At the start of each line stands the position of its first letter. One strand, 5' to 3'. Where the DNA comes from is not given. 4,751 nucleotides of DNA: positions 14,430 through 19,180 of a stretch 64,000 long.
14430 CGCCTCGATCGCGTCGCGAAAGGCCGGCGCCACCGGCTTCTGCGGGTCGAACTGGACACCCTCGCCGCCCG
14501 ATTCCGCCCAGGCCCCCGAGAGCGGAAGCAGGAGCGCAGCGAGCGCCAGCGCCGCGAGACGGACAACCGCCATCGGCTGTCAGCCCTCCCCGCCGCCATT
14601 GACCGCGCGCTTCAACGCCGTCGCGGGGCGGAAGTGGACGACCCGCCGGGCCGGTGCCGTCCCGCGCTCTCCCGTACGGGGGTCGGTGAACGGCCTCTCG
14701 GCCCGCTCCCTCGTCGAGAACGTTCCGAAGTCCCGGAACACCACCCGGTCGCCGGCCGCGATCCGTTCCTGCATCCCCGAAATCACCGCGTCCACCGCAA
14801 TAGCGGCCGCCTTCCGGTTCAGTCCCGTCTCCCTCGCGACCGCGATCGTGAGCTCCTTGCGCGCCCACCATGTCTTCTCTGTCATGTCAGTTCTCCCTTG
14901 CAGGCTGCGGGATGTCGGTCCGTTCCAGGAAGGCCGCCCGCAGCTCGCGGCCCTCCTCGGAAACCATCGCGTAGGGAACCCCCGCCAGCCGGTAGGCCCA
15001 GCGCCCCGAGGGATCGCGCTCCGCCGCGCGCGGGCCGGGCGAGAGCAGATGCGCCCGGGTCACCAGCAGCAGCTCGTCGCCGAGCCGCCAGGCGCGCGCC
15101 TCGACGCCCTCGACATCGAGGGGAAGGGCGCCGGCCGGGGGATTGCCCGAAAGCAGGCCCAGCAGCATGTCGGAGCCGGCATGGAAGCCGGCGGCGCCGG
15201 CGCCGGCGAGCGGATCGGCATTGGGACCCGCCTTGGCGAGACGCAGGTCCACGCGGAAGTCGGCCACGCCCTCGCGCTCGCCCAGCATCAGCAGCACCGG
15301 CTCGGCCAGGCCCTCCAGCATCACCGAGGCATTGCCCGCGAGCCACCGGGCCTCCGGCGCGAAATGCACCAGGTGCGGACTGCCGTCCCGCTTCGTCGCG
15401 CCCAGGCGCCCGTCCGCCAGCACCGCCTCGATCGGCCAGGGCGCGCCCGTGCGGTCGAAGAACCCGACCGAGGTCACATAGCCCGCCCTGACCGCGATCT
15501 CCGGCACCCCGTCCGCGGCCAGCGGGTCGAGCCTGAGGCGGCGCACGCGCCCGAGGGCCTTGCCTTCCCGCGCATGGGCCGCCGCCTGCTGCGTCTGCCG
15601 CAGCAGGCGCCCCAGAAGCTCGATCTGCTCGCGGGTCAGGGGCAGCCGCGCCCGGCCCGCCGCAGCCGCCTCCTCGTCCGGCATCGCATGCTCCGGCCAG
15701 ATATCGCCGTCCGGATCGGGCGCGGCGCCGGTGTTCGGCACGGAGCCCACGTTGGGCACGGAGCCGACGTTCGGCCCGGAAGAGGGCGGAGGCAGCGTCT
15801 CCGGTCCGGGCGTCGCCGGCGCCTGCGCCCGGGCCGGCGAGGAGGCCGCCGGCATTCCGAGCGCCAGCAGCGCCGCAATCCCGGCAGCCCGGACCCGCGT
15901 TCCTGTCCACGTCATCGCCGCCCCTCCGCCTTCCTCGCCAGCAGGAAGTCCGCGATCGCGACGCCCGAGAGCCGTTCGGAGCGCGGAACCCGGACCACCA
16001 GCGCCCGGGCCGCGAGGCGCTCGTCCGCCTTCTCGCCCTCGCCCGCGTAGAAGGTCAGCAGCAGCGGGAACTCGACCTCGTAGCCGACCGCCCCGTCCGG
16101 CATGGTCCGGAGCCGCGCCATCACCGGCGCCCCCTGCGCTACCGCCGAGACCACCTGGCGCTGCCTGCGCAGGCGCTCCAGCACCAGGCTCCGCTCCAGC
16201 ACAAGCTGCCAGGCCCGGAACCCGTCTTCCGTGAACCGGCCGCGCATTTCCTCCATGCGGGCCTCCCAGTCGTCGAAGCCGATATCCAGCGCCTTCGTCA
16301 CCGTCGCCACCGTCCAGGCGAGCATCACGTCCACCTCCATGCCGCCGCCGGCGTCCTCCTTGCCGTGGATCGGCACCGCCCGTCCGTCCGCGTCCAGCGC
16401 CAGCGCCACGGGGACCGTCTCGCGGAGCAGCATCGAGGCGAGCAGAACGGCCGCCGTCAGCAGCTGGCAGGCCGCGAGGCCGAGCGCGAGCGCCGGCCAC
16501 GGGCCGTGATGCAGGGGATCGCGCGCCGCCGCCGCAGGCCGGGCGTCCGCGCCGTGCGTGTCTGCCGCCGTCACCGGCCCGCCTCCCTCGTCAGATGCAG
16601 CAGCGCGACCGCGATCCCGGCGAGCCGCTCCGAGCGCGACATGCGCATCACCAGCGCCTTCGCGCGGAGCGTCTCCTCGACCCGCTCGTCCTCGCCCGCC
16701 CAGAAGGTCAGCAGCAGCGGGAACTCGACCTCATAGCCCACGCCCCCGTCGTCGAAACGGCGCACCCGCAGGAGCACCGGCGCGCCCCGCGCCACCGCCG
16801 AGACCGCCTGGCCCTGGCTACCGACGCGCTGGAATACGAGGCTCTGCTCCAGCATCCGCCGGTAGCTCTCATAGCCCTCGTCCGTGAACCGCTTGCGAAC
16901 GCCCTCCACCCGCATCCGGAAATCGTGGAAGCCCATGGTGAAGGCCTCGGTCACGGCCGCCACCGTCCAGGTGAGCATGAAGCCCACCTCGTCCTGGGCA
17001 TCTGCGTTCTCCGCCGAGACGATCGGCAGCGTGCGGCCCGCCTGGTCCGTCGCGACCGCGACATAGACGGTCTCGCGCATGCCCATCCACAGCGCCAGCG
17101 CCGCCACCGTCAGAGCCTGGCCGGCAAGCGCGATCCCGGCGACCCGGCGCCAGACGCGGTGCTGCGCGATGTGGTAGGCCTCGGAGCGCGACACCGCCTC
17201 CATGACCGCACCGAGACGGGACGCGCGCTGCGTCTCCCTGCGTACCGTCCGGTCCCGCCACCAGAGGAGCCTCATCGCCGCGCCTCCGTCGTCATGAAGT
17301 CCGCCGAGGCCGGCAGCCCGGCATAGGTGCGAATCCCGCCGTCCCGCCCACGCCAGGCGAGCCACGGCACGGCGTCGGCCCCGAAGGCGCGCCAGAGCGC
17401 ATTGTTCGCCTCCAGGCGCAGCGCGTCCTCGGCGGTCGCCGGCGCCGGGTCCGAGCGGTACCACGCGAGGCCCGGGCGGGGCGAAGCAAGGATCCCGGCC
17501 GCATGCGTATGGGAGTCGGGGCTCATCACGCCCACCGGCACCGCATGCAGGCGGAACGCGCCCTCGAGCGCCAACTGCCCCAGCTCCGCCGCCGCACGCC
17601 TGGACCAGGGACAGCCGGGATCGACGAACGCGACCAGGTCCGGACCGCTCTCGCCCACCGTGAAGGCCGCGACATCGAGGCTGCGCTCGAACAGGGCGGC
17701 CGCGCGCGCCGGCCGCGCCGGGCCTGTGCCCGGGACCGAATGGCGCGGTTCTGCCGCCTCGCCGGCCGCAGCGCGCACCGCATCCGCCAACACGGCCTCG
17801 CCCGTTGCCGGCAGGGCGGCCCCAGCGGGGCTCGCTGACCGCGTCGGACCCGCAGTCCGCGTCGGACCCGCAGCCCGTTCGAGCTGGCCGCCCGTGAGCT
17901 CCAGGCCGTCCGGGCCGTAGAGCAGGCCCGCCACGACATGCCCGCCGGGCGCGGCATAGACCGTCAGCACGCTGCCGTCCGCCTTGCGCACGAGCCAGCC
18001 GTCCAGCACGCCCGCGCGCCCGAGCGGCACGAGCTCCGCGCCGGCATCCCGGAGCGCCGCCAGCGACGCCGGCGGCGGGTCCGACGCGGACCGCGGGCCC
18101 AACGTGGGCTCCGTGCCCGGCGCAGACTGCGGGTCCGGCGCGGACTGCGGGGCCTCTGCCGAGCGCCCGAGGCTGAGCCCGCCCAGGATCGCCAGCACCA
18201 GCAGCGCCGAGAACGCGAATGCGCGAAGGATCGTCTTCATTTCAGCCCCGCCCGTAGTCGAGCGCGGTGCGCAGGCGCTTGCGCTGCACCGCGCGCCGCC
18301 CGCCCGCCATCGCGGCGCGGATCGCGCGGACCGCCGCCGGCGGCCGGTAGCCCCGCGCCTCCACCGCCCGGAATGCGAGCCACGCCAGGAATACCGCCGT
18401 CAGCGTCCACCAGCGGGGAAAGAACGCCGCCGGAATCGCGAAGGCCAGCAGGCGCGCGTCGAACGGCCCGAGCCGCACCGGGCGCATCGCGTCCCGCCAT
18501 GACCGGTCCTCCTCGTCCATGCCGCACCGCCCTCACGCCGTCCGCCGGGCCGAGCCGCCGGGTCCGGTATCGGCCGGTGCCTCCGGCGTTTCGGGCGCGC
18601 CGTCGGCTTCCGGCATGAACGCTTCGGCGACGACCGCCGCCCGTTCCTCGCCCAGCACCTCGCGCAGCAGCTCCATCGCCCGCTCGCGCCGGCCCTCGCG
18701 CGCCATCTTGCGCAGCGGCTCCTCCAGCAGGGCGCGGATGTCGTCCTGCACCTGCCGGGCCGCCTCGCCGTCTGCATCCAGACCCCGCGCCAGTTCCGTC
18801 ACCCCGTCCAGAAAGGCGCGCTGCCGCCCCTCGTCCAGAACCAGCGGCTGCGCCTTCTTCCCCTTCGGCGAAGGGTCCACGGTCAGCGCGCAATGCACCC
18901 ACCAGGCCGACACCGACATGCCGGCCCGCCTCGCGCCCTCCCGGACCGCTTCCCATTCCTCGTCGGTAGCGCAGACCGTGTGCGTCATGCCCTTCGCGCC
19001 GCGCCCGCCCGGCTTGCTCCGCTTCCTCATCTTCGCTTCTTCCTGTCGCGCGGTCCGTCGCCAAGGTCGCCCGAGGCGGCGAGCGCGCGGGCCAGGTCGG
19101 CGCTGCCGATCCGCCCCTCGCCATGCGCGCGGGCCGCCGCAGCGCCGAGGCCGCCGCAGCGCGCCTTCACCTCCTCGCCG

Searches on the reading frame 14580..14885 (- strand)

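Call 98: search_protein_families(library=pfam, proteins=[window:14580-14885:-], max_evalue=1)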
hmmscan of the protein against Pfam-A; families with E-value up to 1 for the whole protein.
window:14580-14885:- (101 aa): 4 families
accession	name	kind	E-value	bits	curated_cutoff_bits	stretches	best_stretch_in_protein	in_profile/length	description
PF00216.26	Bac_DNA_binding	-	1.2e-23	83.6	22.4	1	9-96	3-90/90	Bacterial DNA-binding protein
PF18291.6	HU-HIG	-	2e-08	34.8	26.2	1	9-97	34-120/125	HU domain fused to wHTH, Ig, or Glycine-rich motif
PF18289.6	HU-CCDC81_euk_2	-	0.0027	18.1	26.1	1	14-61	8-57/75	CCDC81 eukaryotic HU domain 2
PF18175.6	HU-CCDC81_bac_2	-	0.017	15.5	35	1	15-63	6-54/70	CCDC81-like prokaryotic HU domain 2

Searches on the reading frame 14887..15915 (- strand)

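Call 29: search_protein_families(library=pfam, proteins=[window:14887-15915:-], max_evalue=0.01)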
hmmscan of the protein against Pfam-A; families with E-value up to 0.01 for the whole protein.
window:14887-15915:- (342 aa): 1 family
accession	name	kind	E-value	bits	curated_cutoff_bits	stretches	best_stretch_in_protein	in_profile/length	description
PF12293.13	T4BSS_DotH_IcmK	-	1.5e-44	152.3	25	1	92-325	1-236/238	Putative outer membrane core complex of type IVb secretion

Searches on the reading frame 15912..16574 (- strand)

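Call 52: search_protein_families(library=ncbifam, proteins=[window:15912-16574:-], max_evalue=0.01)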
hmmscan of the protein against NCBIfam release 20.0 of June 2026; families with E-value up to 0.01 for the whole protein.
window:15912-16574:- (220 aa): 1 family
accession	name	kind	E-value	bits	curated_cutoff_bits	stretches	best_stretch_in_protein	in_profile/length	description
NF038072.1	IcmL_DotI_only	equivalog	2.7e-17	62.8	175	1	45-211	37-199/200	type IVB secretion system apparatus protein IcmL/DotI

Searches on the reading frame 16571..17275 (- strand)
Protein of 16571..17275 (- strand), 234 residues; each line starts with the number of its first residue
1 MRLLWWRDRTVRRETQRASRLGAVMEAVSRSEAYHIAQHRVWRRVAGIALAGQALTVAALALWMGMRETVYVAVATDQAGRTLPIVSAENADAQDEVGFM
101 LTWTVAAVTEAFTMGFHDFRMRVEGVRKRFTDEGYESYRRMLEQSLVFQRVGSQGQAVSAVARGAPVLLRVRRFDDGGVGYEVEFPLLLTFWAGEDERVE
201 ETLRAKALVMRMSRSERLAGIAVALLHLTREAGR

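Call 52: search_protein_families(library=ncbifam, proteins=[window:16571-17275:-], max_evalue=0.01)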
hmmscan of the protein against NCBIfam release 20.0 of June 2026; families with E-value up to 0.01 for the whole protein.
window:16571-17275:- (234 aa): 1 family
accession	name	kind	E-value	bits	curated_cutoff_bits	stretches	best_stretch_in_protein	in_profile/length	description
NF038072.1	IcmL_DotI_only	equivalog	3.3e-16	59.3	175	1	27-224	5-196/200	type IVB secretion system apparatus protein IcmL/DotI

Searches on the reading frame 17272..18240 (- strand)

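Call 29: search_protein_families(library=pfam, proteins=[window:17272-18240:-], max_evalue=0.01)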
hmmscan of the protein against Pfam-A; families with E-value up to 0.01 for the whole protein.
window:17272-18240:- (322 aa): 0 families

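Call 52: search_protein_families(library=ncbifam, proteins=[window:17272-18240:-], max_evalue=0.01)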
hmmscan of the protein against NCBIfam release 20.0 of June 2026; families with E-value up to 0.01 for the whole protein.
window:17272-18240:- (322 aa): 1 family
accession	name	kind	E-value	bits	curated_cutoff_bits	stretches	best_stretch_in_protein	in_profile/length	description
NF008657.0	PRK11657.1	equivalog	1.2e-16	60.8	124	2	203-314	122-243/251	thiol:disulfide interchange protein DsbG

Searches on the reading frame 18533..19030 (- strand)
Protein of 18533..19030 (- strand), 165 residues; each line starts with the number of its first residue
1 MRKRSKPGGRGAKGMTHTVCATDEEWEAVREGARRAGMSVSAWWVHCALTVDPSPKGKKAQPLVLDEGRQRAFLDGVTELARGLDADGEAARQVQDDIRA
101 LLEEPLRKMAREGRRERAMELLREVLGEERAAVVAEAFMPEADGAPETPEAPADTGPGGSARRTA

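Call 98: search_protein_families(library=pfam, proteins=[window:18533-19030:-], max_evalue=1)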
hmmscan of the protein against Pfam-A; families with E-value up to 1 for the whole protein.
window:18533-19030:- (165 aa): 1 family
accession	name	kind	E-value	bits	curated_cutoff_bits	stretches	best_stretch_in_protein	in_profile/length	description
PF21983.2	NikA-like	-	1.3e-06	28.9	27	1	18-58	8-48/72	Mobilization protein NikA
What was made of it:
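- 18533..19030 (-): NikA-like ribbon-helix-helix relaxosome accessory gene inside the T4BSS cluster. It is listed as context, because its paralogues sit directly upstream of the short Arm-X variants. PF21983 at 28.9 bits against a cutoff of 27 (call 98).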
